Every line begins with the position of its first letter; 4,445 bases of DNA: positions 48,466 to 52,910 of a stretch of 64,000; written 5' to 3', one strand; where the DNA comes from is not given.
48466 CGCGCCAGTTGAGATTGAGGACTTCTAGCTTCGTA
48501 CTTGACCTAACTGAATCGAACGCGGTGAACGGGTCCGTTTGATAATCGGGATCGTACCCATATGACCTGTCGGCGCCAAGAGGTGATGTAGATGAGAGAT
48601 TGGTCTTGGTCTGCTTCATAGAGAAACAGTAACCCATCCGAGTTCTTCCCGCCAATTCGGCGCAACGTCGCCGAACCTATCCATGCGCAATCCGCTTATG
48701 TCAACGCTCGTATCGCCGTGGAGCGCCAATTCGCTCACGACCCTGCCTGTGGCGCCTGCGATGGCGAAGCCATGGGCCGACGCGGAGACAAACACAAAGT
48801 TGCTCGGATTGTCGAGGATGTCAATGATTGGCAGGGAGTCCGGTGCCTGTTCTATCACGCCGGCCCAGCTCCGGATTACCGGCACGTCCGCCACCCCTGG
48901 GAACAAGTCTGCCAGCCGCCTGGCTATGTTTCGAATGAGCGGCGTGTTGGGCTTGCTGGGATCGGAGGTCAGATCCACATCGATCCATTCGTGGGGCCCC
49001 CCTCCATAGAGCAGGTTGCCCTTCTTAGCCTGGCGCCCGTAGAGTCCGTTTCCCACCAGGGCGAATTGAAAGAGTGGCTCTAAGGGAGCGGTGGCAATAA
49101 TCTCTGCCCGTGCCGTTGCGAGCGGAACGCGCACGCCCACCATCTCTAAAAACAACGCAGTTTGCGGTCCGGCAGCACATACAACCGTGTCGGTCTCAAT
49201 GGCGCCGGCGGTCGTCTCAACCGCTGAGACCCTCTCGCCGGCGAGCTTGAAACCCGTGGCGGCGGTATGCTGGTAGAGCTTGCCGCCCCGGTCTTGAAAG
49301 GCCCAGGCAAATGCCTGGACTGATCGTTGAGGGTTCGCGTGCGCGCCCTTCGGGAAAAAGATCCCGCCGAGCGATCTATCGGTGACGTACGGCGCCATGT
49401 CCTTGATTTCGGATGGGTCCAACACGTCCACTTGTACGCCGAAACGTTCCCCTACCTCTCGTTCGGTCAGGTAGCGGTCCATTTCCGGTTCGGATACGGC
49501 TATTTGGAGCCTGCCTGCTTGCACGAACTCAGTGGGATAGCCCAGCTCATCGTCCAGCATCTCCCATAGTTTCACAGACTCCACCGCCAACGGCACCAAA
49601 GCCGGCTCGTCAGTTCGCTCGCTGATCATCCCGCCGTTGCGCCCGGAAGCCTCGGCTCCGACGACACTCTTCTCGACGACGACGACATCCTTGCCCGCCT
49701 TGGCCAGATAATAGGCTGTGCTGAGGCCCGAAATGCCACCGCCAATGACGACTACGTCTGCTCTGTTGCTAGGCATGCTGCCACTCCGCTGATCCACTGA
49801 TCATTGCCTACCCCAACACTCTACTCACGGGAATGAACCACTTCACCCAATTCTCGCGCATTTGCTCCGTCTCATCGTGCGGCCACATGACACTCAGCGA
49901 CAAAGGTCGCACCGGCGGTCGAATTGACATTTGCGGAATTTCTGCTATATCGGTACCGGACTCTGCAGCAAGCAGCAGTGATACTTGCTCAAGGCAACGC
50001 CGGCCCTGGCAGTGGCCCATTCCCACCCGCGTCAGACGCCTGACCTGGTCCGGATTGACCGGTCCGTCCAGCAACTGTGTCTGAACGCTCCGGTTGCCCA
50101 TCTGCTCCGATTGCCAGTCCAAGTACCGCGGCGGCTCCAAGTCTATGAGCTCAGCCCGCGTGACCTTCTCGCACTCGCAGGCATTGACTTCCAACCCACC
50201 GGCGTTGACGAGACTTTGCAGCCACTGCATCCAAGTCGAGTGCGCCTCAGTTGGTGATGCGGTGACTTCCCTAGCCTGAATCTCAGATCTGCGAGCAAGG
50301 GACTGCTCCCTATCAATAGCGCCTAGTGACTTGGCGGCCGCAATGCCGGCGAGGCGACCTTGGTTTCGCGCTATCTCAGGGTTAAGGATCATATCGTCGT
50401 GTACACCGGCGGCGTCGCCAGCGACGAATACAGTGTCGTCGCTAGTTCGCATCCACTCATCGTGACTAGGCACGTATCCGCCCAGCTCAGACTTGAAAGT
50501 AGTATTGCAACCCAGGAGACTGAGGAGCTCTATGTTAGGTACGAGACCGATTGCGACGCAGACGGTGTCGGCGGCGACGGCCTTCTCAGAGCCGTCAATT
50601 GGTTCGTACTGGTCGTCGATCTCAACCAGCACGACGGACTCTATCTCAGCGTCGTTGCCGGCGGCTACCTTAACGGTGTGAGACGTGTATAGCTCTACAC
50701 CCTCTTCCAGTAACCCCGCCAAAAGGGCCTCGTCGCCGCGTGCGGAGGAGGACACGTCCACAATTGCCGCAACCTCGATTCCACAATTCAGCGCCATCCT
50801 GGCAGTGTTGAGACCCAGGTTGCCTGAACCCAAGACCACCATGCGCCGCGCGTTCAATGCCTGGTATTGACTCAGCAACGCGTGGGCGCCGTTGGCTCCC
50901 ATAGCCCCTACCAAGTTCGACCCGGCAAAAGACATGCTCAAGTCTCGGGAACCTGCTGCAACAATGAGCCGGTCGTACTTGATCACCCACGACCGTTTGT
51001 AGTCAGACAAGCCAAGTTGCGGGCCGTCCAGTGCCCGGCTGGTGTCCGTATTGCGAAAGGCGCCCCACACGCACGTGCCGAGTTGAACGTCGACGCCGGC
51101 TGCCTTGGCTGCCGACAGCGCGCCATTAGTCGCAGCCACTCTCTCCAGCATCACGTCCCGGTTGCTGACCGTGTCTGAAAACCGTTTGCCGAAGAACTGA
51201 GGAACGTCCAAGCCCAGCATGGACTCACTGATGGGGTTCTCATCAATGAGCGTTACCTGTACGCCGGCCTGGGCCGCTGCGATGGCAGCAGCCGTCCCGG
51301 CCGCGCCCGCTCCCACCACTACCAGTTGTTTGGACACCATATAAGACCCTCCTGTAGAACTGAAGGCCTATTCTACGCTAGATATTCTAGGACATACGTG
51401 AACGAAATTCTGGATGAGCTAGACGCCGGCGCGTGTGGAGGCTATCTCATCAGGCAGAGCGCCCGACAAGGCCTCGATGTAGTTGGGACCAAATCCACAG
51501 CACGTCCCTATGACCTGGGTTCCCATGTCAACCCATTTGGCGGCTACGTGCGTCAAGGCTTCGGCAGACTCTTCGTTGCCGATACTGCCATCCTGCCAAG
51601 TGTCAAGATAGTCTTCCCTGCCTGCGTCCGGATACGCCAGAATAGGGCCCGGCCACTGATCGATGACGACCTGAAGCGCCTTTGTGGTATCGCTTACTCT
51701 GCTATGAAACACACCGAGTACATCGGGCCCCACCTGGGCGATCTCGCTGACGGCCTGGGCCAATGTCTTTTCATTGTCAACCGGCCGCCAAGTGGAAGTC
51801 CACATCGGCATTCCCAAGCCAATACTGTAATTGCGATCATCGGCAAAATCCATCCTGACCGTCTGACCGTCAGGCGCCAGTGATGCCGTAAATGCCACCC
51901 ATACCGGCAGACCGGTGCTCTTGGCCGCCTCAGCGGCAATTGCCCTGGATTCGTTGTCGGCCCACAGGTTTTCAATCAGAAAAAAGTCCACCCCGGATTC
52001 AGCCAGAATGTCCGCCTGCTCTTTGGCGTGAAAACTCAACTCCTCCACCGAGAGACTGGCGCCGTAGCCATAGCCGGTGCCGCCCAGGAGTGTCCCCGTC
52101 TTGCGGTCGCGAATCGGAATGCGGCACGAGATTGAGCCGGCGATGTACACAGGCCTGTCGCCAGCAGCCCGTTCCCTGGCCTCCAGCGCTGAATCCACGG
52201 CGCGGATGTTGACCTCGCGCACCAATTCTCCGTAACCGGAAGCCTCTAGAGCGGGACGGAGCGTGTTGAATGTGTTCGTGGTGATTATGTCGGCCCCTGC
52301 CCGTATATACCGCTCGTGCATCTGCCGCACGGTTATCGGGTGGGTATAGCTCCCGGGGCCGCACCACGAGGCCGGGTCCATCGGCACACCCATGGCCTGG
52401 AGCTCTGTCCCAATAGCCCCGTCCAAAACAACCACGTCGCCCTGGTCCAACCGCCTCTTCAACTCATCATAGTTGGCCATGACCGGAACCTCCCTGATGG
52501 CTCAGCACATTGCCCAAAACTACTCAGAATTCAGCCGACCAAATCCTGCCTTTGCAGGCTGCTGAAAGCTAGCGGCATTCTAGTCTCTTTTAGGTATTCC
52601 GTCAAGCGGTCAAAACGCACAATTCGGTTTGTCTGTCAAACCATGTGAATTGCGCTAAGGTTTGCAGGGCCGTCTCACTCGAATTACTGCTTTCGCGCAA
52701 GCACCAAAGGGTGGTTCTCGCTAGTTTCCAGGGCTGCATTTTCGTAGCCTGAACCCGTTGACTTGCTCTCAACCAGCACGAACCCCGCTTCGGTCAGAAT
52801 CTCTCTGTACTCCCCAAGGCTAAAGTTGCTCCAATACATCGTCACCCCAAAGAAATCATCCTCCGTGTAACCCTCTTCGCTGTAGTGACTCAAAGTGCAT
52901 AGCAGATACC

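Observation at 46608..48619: Low-GC type II restriction-modification pair inserted flush against a native operon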

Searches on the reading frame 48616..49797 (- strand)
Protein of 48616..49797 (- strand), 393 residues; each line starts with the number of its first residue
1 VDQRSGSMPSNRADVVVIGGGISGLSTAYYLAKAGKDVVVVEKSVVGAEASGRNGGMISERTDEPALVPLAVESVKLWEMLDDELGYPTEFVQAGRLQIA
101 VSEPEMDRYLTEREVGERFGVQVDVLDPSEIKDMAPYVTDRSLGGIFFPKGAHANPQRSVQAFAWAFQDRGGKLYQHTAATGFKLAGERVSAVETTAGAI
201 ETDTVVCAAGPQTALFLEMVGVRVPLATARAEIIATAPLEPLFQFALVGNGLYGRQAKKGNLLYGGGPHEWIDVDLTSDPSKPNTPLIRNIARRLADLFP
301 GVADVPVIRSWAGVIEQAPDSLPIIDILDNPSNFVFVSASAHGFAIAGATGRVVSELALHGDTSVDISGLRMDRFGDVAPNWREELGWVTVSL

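Call 4: search_protein_families(library=pfam, proteins=[window:48616-49797:-], max_evalue=0.01)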
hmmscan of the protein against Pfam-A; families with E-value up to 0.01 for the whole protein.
window:48616-49797:- (393 aa): 13 families
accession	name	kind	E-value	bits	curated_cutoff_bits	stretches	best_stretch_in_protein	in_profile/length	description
PF01266.30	DAO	-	1.7e-74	251.9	27.9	1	14-357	1-353/353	FAD dependent oxidoreductase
PF13450.12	NAD_binding_8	-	1.5e-08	35.2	21.9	1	17-46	1-31/68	NAD(P)-binding Rossmann-like domain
PF00890.30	FAD_binding_2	-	9.4e-08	32.1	20.4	1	14-46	1-33/414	FAD binding domain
PF07992.20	Pyr_redox_2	-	5.2e-07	29.8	26.1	1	13-43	143-173/291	Pyridine nucleotide-disulphide oxidoreductase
PF01946.23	Thi4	-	5.5e-07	29.5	26.2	1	12-50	17-56/235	Thi4 family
PF01494.25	FAD_binding_3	-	3.6e-06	26.9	22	1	13-61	2-48/349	FAD binding domain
PF03486.20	HI0933_like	-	4.2e-06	26.8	50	1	14-44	2-32/244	HI0933-like protein Rossmann domain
PF01593.30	Amino_oxidase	-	1e-05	25.5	19.8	1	22-44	1-23/443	Flavin containing amine oxidoreductase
PF12831.13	FAD_oxidored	-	7.7e-05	22.6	27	1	14-47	1-35/416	FAD dependent oxidoreductase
PF00070.33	Pyr_redox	-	0.00011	23.1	22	1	15-43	2-30/82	Pyridine nucleotide-disulphide oxidoreductase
PF13738.12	Pyr_redox_3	-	0.00078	19.2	30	1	12-44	164-196/305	Pyridine nucleotide-disulphide oxidoreductase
PF01134.28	GIDA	-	0.0017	17.9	22.1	1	14-43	1-30/391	Glucose inhibited division protein A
PF01262.27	AlaDh_PNT_C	-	0.0035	17.2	23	1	9-45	24-61/214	Alanine dehydrogenase/PNT, C-terminal domain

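Call 5: search_protein_families(library=ncbifam, proteins=[window:48616-49797:-], max_evalue=0.001)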
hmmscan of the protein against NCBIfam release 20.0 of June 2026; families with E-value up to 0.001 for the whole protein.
window:48616-49797:- (393 aa): 85 families (the best 25 are shown)
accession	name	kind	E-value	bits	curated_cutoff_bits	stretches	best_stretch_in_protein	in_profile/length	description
TIGR01373.1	soxB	subfamily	6.4e-48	163.6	529.45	1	8-375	26-399/407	sarcosine oxidase subunit beta family protein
TIGR02352.1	thiamin_ThiO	equivalog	6.7e-43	147.1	250.8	1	15-359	1-348/351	glycine oxidase ThiO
NF001933.0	PRK00711.1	subfamily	2e-30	106.2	383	3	67-226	108-270/429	D-amino acid dehydrogenase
NF008425.0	PRK11259.1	equivalog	6e-30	104.4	257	1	11-375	3-375/377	N-methyl-L-tryptophan oxidase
TIGR01377.1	soxA_mon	subfamily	3.5e-28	98.4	479.65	1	14-377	2-377/381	amino oxidase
TIGR03364.1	HpnW_proposed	hypoth_equivalog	7.3e-23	81.2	285.1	1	14-220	2-205/365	TIGR03364 family FAD-dependent oxidoreductase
TIGR03329.1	Phn_aa_oxid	hypoth_equivalog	1.7e-20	73.3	632.8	2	139-381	165-414/460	putative aminophosphonate oxidoreductase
NF050086.1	pipecolate_AmaA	exception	1e-18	67.2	600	2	11-59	24-72/425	L-pipecolate oxidase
NF002480.1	PRK01747.1-1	equivalog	2.6e-16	59.2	540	1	11-329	247-566/645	bifunctional tRNA (5-methylaminomethyl-2-thiouridine)(34)-methyltransferase MnmC2/FAD-dependent 5-carboxymethylaminomethyl-2-thiouridine(34)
TIGR03197.1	MnmC_Cterm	equivalog_domain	3.3e-16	59.4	174.2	1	14-325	1-313/400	FAD-dependent 5-carboxymethylaminomethyl-2-thiouridine(34) oxidoreductase MnmC1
NF008726.1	PRK11728.1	equivalog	1.8e-15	56.7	299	1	14-223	2-212/389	L-2-hydroxyglutarate oxidase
NF009074.0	PRK12409.1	equivalog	2.1e-14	53.5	494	2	14-60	3-50/410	D-amino acid dehydrogenase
TIGR03377.1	glycerol3P_GlpA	equivalog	2.5e-13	49.4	552.8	1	116-235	102-226/530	anaerobic glycerol-3-phosphate dehydrogenase subunit GlpA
NF033460.1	glycerol3P_ox_II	equivalog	4.2e-11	42.6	460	1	13-212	2-207/361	type 2 glycerol-3-phosphate oxidase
NF040813.1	pro_dh_Thprot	equivalog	1.3e-10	40.9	600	1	15-50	2-37/362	D-proline dehydrogenase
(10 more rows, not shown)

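Call 10: find_encoding_contigs(protein=window:48616-49797:-, flank=10000, max_places=6)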
Protein window:48616-49797:- (393 aa): no gene with exactly this product is on record in the collection.

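Call 14: find_related_loci(query=window:48616-49797:-, collection=genome_contigs, flank=10000)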
Query window:48616-49797:- (393 aa) in genome_contigs; peptide patterns used: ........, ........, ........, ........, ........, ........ (x = any residue, [..] = any of these).
196 stretches matched a pattern; 147 encode a relative of the query (tblastn E <= 1e-3); the best 80 are kept; 80 distinct loci.
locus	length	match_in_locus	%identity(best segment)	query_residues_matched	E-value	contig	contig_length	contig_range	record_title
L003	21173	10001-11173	90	1-391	0e+0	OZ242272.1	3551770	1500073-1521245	MAG: Chloroflexota bacterium isolate e1420fa2-ce91-4a5a-b5ce-1a2ec9efecdf genome assembly, chromosome: 1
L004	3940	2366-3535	88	3-392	0e+0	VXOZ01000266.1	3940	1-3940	MAG: Chloroflexi bacterium isolate SB0662_bin_44 NODE_13148_length_3940_cov_18.167053, whole genome shotgun sequence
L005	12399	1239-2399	88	3-389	0e+0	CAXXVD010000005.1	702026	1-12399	MAG: Chloroflexota bacterium isolate fe2c5841-0234-49a8-8bce-d97ad08295c1 genome assembly, contig: contig_5, whole genom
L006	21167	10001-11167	88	3-391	0e+0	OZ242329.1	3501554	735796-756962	MAG: Chloroflexota bacterium isolate 2b2caabe-c752-47ff-af95-c7664a5aabd3 genome assembly, chromosome: 1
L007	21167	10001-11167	87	3-391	0e+0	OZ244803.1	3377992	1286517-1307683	MAG: Chloroflexota bacterium isolate 79ba3885-3119-4226-a239-5f829a180bad genome assembly, chromosome: 1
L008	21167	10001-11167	87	1-389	0e+0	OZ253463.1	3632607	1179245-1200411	MAG: Chloroflexota bacterium isolate 29d2856e-e75a-4040-aa7f-32dfb5fb0cd3 genome assembly, chromosome: 1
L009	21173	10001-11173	86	1-391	0e+0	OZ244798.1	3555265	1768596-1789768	MAG: Chloroflexota bacterium isolate 2a568fc5-af87-46f8-82f8-bda4512a6bab genome assembly, chromosome: 1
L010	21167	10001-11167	86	1-389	0e+0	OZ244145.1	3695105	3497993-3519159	MAG: Chloroflexota bacterium isolate eb05c879-3c2f-44be-9c84-8645a4b398cc genome assembly, chromosome: 1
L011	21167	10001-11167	87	3-391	0e+0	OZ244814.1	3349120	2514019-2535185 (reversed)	MAG: Chloroflexota bacterium isolate 69ec6d3d-2374-4d29-b98a-ed9ec61ffa6d genome assembly, chromosome: 1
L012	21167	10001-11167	86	1-389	0e+0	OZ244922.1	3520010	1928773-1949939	MAG: Chloroflexota bacterium isolate ead8ffbb-32b5-46cb-8623-33c4fc8e8bc9 genome assembly, chromosome: 1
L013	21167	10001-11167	85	1-389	0e+0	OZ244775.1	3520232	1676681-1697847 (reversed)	MAG: Chloroflexota bacterium isolate 16d11fe7-7e2c-40b4-8e2f-5374e7366b5d genome assembly, chromosome: 1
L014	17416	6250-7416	89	1-389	0e+0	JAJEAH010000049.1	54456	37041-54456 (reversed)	MAG: Chloroflexota bacterium isolate jk18x7bins.44 k141_1500542, whole genome shotgun sequence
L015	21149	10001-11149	72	8-390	0e+0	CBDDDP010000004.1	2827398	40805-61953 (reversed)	MAG: Dehalococcoidia bacterium isolate 1411f550-f176-4a49-b0e4-2db5a34fa7b5 genome assembly, contig: contig_4, whole gen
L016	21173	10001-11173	70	2-392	0e+0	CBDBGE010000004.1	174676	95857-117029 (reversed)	MAG: Dehalococcoidia bacterium isolate cbf7c279-2744-4af4-98a5-7b2d7e2e1d30 genome assembly, contig: contig_4, whole gen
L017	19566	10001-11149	70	7-389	0e+0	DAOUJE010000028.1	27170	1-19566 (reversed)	MAG TPA_asm: Dehalococcoidia bacterium isolate S32_243 k113_2468258, whole genome shotgun sequence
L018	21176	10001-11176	71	2-393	0e+0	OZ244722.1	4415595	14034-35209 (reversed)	MAG: Dehalococcoidia bacterium isolate b077b08e-e145-448e-a96a-cce4e44968b6 genome assembly, chromosome: 1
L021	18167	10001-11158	69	4-389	0e+0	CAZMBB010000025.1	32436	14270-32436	MAG TPA_asm: uncultured Dehalococcoidales bacterium isolate SRP109090_co1_7 genome assembly, contig: NODE_1800_length_32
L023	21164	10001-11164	73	2-389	0e+0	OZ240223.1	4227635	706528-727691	MAG: Dehalococcoidia bacterium isolate f6a585c4-e35e-4cc9-a722-66a179f45198 genome assembly, chromosome: 1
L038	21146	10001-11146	69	8-389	0e+0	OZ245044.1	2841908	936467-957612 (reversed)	MAG: Dehalococcoidia bacterium isolate 2d514a54-0524-4205-b749-13ef71272d1d genome assembly, chromosome: 1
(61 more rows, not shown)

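Call 48: search_protein_families(library=pfam, proteins=[L005:2495-3382:+, L005:3379-4128:+, L009:11408-11908:+], max_evalue=0.01)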
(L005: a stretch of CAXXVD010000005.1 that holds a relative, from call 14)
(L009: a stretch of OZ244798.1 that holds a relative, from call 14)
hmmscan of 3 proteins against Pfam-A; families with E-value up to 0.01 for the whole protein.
L005:2495-3382:+ (295 aa): 4 families
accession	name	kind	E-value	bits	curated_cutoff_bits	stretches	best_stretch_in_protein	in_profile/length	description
PF01555.25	N6_N4_Mtase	-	2.2e-44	152.5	26.7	1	45-284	1-220/221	DNA methylase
PF01170.24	UPF0020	-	0.00035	20.8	22.3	0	244-282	27-65/197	RMKL-like, methyltransferase domain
PF13847.12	Methyltransf_31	-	0.0051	17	27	0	244-278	2-39/145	Methyltransferase domain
PF03602.21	Cons_hypoth95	-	0.0085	16.2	24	0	246-290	42-87/182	Conserved hypothetical protein 95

L005:3379-4128:+ (249 aa): 1 family
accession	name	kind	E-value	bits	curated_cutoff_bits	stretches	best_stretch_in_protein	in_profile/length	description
PF14511.12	RE_EcoO109I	-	3.9e-84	281.8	22.5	1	8-202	2-198/198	Type II restriction endonuclease EcoO109I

L009:11408-11908:+ (166 aa): 4 families
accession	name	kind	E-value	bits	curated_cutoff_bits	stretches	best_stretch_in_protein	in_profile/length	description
PF13508.13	Acetyltransf_7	-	1.4e-12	48.2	27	1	64-158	2-83/84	Acetyltransferase (GNAT) domain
PF00583.31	Acetyltransf_1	-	3.9e-11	43.7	20.7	1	56-157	21-116/116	Acetyltransferase (GNAT) family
PF13673.13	Acetyltransf_10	-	1.5e-06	28.7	23.6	1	90-159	52-109/128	Acetyltransferase (GNAT) domain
PF13527.13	Acetyltransf_9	-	0.00028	21.3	25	1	102-158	75-125/127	Acetyltransferase (GNAT) domain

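Call 78: search_protein_families(library=pfam, alignment_id=A5, max_evalue=0.00001)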
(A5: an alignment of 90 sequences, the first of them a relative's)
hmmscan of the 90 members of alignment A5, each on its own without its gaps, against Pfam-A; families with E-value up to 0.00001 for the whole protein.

A. member 1, L015:11607-13235:+ (543 aa): 1 family
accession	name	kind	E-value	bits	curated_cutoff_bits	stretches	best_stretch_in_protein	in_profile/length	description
PF20990.2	DUF2207_C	-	9e-09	35.8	33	1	62-276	9-244/247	Predicted membrane protein (DUF2207) C-terminal domain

B. families by the number of members that match (of 90 scanned): 96 families (the first 25 are shown)
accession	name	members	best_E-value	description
PF01545.26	Cation_efflux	9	7.7e-13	Cation efflux family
PF02585.22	PIG-L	7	1.9e-29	GlcNAc-PI de-N-acetylase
PF13561.12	adh_short_C2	4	1.3e-66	Enoyl-(Acyl carrier protein) reductase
PF00106.31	adh_short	4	3.6e-58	short chain dehydrogenase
PF01555.25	N6_N4_Mtase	4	4.7e-18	DNA methylase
PF08659.16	KR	4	2.1e-14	KR domain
PF13603.12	tRNA-synt_1_2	2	2.8e-66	Leucyl-tRNA synthetase, editing domain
PF02384.22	N6_Mtase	2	2.2e-52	N-6 DNA Methylase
PF20650.2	DUF6810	2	8.1e-51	Family of unknown function (DUF6810)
PF00133.28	tRNA-synt_1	2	3.6e-45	tRNA synthetases class I (I, L, M and V)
PF03176.21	MMPL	2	1.5e-39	MMPL family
PF09334.17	tRNA-synt_1g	2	2.8e-32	tRNA synthetases class I (M)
PF02729.26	OTCace_N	2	2.3e-23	Aspartate/ornithine carbamoyltransferase, carbamoyl-P binding domain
PF08264.19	Anticodon_1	2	8e-22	Anticodon-binding domain of tRNA ligase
PF05977.19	MFS_3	2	8.5e-22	Transmembrane secretion effector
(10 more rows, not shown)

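Call 80: search_protein_families(library=pfam, proteins=[L017:11536-12360:+, L017:12435-13187:+, L018:12047-14008:+, L018:14008-15819:+, L021:11237-12172:+, L021:12837-13730:-, L023:12505-14454:+, L038:11411-12112:+, L038:12218-13057:+], max_evalue=0.0001)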
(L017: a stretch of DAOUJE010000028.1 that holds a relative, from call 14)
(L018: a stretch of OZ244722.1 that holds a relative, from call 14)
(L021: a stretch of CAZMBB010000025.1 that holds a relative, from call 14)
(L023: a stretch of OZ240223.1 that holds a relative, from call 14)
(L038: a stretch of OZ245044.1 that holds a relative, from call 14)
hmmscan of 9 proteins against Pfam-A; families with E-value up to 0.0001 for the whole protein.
L017:11536-12360:+ (275 aa): 4 families
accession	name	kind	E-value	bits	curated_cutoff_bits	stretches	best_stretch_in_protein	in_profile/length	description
PF13561.12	adh_short_C2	-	7.2e-50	170.2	27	1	13-270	1-234/236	Enoyl-(Acyl carrier protein) reductase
PF00106.31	adh_short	-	3.1e-40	138.2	26.6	1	7-219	1-193/195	short chain dehydrogenase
PF08659.16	KR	-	9.8e-12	45.6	22.6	1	10-189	4-163/180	KR domain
PF23441.1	SDR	-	4.7e-08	33.2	27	1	77-270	67-254/258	SDR-like rossmann domain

L017:12435-13187:+ (251 aa): 1 family
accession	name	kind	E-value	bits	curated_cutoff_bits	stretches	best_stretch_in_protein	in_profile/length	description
PF01555.25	N6_N4_Mtase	-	3.5e-10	40.7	26.7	1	107-242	1-109/221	DNA methylase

L018:12047-14008:+ (654 aa): 2 families
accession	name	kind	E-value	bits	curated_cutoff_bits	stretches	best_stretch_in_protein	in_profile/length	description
PF02384.22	N6_Mtase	-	2.2e-52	178.8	20.4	1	168-480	3-279/311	N-6 DNA Methylase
PF12161.14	HsdM_N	-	1.3e-21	78.1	24.5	1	6-142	1-135/135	HsdM N-terminal domain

L018:14008-15819:+ (604 aa): 4 families
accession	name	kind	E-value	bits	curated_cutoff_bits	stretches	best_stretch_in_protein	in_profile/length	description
PF13175.12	AAA_15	-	2.5e-82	277.9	32.1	1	1-376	1-374/374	AAA ATPase domain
PF13304.12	AAA_21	-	4e-18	67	27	1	200-375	159-302/304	AAA domain, putative AbiEii toxin, Type IV TA system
PF13476.12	AAA_23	-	3.1e-10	41.5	27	1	5-65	1-56/201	AAA domain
PF11398.14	DUF2813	-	3.3e-08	33.7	21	0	18-50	17-49/372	Protein of unknown function (DUF2813)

L021:11237-12172:+ (312 aa): 1 family
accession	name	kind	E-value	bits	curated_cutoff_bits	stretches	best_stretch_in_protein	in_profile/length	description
PF01555.25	N6_N4_Mtase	-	7e-10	39.7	26.7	1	168-303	1-109/221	DNA methylase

L021:12837-13730:- (297 aa): 1 family
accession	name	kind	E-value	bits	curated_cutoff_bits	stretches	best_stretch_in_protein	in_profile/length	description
PF01555.25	N6_N4_Mtase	-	4.7e-18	66.4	26.7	1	25-274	1-219/221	DNA methylase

L023:12505-14454:+ (650 aa): 2 families
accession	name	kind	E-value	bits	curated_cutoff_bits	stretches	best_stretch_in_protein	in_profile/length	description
PF02384.22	N6_Mtase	-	3.4e-52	178.2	20.4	1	168-480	3-279/311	N-6 DNA Methylase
PF12161.14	HsdM_N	-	1.2e-21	78.2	24.5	1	6-142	1-135/135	HsdM N-terminal domain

L038:11411-12112:+ (234 aa): 1 family
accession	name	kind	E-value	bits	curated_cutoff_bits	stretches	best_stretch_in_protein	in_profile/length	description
PF01545.26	Cation_efflux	-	2.2e-10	41.1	26.6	1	17-195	2-188/198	Cation efflux family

L038:12218-13057:+ (280 aa): 1 family
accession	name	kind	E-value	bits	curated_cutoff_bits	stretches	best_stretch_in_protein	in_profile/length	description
PF01555.25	N6_N4_Mtase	-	1.6e-08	35.2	26.7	1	116-256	1-111/221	DNA methylase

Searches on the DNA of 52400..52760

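Call 87: search_rna_families(source=window, start=52400, end=52760, threshold=evalue, max_evalue=1)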
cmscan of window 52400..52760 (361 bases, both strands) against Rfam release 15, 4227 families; matches with E-value up to 1: 0.
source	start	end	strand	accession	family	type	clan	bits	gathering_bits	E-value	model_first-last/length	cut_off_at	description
